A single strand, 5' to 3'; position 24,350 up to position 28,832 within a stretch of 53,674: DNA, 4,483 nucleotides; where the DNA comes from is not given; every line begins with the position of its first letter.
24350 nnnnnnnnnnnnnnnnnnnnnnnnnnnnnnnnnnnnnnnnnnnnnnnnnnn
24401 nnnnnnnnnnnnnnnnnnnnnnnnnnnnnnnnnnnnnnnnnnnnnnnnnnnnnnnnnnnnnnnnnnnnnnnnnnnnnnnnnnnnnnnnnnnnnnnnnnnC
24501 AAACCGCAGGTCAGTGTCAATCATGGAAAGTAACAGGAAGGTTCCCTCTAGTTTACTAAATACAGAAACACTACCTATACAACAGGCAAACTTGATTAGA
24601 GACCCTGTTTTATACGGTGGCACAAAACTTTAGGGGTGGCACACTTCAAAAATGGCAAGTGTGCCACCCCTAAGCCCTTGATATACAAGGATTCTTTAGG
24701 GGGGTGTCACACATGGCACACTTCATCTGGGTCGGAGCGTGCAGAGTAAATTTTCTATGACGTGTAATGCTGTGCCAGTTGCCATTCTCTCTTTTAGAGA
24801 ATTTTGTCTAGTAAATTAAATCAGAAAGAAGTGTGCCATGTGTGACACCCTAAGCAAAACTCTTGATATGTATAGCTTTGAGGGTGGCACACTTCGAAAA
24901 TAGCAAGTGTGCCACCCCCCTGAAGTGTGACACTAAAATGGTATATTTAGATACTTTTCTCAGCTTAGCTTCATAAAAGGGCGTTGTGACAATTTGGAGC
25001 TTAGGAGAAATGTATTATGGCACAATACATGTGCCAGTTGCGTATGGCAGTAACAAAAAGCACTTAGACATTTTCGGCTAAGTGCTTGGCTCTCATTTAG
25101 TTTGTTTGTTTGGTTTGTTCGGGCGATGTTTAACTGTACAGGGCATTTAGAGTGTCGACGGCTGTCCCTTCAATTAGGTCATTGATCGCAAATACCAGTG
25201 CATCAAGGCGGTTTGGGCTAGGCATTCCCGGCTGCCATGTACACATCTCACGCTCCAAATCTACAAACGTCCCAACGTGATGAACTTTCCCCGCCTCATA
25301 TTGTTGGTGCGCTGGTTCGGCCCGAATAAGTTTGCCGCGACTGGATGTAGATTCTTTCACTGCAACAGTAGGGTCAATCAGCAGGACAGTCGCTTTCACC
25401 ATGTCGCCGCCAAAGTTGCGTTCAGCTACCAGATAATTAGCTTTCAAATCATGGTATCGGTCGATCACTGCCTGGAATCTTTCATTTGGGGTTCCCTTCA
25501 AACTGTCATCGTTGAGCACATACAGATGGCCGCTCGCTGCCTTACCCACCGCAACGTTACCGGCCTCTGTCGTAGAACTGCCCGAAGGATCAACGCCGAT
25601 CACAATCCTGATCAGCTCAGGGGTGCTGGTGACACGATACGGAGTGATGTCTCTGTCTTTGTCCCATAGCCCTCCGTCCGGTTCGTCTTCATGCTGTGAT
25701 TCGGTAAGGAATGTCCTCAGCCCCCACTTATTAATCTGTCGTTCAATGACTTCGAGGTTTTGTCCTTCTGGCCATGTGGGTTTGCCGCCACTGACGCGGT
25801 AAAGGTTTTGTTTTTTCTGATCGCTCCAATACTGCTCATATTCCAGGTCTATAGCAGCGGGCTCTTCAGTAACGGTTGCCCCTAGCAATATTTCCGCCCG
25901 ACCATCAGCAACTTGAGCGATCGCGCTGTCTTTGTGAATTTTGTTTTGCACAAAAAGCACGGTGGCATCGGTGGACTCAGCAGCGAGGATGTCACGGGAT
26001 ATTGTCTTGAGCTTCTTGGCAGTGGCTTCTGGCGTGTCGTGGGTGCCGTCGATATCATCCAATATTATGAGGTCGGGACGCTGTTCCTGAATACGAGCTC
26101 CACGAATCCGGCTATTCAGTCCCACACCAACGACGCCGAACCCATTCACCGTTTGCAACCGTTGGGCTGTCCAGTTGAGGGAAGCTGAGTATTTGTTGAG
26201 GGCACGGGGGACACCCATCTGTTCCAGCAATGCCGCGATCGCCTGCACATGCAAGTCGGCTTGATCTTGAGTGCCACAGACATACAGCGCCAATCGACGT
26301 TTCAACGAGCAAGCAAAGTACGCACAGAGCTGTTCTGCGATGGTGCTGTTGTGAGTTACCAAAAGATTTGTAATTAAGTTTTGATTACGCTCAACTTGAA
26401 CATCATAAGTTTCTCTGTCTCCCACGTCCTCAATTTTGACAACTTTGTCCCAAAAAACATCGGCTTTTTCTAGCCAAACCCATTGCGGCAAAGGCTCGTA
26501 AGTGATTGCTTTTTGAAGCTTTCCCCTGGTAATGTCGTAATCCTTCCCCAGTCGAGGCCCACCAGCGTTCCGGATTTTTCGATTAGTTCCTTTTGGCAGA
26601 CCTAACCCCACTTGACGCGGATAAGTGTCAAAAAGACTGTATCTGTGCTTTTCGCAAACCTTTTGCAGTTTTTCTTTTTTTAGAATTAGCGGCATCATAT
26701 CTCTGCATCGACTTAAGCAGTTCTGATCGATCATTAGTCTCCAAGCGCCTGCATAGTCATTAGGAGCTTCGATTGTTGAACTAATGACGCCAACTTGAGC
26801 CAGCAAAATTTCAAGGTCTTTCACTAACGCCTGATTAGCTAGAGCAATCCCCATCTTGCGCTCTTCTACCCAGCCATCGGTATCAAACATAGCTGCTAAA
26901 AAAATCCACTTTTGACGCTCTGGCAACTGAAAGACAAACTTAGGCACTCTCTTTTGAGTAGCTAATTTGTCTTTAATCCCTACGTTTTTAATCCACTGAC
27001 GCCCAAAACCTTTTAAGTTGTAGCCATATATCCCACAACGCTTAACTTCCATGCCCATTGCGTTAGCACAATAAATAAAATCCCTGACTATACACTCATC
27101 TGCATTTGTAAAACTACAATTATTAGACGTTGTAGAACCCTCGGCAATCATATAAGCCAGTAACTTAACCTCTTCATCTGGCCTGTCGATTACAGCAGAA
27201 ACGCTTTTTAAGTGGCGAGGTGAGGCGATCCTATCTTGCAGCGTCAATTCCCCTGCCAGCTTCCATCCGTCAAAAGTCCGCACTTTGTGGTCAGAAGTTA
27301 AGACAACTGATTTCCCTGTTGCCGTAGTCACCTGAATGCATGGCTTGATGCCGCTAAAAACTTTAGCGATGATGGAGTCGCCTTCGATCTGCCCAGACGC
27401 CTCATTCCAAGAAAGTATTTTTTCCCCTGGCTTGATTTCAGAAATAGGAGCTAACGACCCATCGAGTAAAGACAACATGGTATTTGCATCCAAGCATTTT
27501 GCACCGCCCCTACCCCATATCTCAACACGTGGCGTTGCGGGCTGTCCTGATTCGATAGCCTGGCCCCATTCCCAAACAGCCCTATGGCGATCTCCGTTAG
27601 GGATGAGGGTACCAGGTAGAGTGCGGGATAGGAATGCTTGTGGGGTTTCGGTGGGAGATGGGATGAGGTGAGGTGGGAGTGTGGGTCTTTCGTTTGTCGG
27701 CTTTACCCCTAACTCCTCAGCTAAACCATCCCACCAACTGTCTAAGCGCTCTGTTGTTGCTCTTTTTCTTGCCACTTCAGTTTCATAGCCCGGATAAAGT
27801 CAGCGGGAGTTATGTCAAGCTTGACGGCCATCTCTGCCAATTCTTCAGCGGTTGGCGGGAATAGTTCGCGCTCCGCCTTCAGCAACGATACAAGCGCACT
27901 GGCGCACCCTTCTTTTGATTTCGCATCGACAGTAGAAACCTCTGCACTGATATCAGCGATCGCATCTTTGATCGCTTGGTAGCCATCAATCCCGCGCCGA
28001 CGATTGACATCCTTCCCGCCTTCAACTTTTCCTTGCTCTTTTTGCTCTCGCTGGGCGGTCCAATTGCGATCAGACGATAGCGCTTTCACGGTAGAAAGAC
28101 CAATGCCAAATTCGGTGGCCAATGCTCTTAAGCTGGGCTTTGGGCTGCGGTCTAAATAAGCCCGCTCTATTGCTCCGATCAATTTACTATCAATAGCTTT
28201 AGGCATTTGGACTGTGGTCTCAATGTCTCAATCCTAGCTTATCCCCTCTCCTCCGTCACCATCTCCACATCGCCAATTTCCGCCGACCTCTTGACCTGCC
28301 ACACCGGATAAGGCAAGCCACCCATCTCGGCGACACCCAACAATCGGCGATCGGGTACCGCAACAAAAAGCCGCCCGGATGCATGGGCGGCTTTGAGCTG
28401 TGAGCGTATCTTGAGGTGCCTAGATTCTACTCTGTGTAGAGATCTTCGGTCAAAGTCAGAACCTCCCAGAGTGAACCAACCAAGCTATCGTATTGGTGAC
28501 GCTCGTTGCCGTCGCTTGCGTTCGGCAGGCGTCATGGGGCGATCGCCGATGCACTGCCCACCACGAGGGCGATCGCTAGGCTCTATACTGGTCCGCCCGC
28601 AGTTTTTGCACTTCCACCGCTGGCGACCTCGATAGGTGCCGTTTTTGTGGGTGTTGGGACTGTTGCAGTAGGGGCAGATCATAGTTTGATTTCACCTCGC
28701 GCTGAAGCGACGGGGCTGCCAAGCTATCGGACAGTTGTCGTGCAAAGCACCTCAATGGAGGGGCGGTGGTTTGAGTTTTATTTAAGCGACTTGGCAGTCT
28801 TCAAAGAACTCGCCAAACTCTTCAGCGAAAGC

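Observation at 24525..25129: A second, inverted copy of the module separates terL from the portal gene, with a terminator in between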

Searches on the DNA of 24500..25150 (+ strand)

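Call 88: search_rna_families(source=window, start=24500, end=25150, threshold=evalue, max_evalue=1)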
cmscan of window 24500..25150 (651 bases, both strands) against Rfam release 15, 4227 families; matches with E-value up to 1: 2.
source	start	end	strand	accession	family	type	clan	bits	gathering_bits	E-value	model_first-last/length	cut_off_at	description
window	24629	24674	-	RF03664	MIR6288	Gene; miRNA;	-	19.7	74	0.4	1-92/92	no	MIR6288 microRNA precursor family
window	24625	24677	-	RF00665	mir-290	Gene; miRNA;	CL00096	18.5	51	0.72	1-70/70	no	mir-290 microRNA precursor family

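Call 100: search_dna_similar(query=window:24600-25060:+, collection=phages, mode=distant, max_evalue=0.01, max_rows=10)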
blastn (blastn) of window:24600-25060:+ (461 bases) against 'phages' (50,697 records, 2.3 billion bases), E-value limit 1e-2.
No match.

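Call 101: search_dna_similar(query=window:24600-25060:+, collection=plasmids, mode=distant, max_evalue=0.01, max_rows=10)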
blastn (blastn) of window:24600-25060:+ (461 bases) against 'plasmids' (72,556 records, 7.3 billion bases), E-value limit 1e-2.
No match.

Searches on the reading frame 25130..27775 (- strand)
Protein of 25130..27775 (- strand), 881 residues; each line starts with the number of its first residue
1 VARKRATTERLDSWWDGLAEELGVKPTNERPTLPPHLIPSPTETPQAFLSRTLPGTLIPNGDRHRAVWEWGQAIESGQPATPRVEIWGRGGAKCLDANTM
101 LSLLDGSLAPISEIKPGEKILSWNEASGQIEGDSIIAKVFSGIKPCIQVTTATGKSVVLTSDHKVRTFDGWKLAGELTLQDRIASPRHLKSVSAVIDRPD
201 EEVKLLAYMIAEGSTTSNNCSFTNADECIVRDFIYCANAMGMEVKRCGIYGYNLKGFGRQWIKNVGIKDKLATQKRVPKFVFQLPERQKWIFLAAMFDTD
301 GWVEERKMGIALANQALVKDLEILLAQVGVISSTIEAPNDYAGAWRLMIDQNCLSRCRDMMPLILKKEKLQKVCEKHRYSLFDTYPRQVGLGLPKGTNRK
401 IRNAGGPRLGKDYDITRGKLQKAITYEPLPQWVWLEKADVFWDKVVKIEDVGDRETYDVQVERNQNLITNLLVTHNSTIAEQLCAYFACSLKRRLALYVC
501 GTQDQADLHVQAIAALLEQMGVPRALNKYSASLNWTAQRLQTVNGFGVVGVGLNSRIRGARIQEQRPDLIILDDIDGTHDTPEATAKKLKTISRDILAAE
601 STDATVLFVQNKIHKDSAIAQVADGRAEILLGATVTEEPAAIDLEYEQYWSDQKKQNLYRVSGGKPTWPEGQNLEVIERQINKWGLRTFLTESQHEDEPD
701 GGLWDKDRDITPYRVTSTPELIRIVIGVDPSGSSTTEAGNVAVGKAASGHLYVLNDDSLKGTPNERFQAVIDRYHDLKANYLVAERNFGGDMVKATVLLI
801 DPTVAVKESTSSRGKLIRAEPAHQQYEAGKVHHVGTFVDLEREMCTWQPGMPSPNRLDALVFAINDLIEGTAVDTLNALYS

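Call 7: search_protein_families(library=phrogs, proteins=[window:25130-27775:-])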
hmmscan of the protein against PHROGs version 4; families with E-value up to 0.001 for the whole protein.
window:25130-27775:- (881 aa): 5 families
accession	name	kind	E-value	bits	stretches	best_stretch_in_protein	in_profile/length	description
phrog_38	-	head and packaging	1.8e-48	166.8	1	477-874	319-710/760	terminase large subunit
phrog_979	-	head and packaging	3.4e-17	63.4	1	715-872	427-604/642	terminase large subunit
phrog_30356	-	DNA, RNA and nucleotide metabolism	4.6e-06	26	0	142-329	427-629/823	helicase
phrog_9666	-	unknown function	5.6e-06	25.8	0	148-335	128-327/779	-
phrog_17415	-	head and packaging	0.00042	19.5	0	437-495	367-424/940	terminase large subunit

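Call 17: find_related_loci(query=window:25130-27775:-, collection=viral_contigs, flank=6000)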
Query window:25130-27775:- (881 aa) in viral_contigs; peptide patterns used: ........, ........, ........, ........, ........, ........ (x = any residue, [..] = any of these).
2 stretches matched a pattern; 1 encode a relative of the query (tblastn E <= 1e-3); 1 distinct loci.
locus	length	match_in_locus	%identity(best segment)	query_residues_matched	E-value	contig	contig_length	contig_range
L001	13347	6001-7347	69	30-862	2e-175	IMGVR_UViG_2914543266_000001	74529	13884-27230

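Call 90: search_protein_families(library=pfam, max_evalue=0.001, proteins=[L001:8073-9341:+, L001:5445-5936:+])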
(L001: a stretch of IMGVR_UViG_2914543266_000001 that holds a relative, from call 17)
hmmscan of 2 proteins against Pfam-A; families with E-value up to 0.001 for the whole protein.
L001:8073-9341:+ (422 aa): 2 families
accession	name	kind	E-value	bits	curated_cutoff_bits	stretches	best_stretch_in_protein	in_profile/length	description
PF06074.18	Portal_Mu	-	6.6e-18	65.6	23.9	1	43-391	9-327/336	Portal protein of Mu bacteriophage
PF04860.17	Phage_portal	-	0.00024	20.8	39.1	1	244-389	174-313/321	Phage portal protein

L001:5445-5936:+ (163 aa): 0 families

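Call 96: search_protein_families(library=pfam, max_evalue=0.001, proteins=[window:25130-27775:-])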
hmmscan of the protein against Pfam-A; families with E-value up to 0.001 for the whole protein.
window:25130-27775:- (881 aa): 4 families
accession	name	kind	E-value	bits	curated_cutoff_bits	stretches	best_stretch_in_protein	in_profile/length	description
PF14890.11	Intein_splicing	-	8.2e-20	71.6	35.8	1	103-476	3-155/155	Intein splicing domain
PF14528.11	LAGLIDADG_3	-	5.7e-10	39.7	22.5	1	292-358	6-78/82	LAGLIDADG-like domain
PF22530.2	Terminase-T7_RNaseH-like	-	0.00064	20.4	27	0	728-796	1-69/108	Terminase Bacteriophage T7, Ribonuclease H-like domain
PF17289.8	Terminase_6C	-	0.00065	20.1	22.6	0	726-848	1-132/155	Terminase RNaseH-like domain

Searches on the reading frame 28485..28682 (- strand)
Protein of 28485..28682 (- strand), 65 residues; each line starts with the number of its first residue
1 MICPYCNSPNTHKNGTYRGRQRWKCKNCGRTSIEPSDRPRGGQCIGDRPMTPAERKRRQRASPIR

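Call 30: search_protein_families(library=pfam, max_evalue=0.01, proteins=[window:28485-28682:-])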
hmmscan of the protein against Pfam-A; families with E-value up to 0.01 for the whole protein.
window:28485-28682:- (65 aa): 5 families
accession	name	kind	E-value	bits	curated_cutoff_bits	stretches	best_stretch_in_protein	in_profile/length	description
PF08271.17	Zn_Ribbon_TF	-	0.00072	19.5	29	0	1-14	1-17/43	TFIIB zinc-binding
PF21349.2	RUBY_RBDX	-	0.0025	17.7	26.5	0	23-31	1-9/30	Rubrerythrin, rubredoxin-like domain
PF12760.12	Zn_ribbon_IS1595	-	0.0026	18.1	25.4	1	2-31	20-46/46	Transposase zinc-ribbon domain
PF14354.12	Lar_restr_allev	-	0.0032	18.1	28.6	1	3-30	6-33/58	Restriction alleviation protein Lar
PF23451.1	Zn_ribbon_PaaD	-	0.0097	16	27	0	3-29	17-46/53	PaaD zinc beta ribbon domain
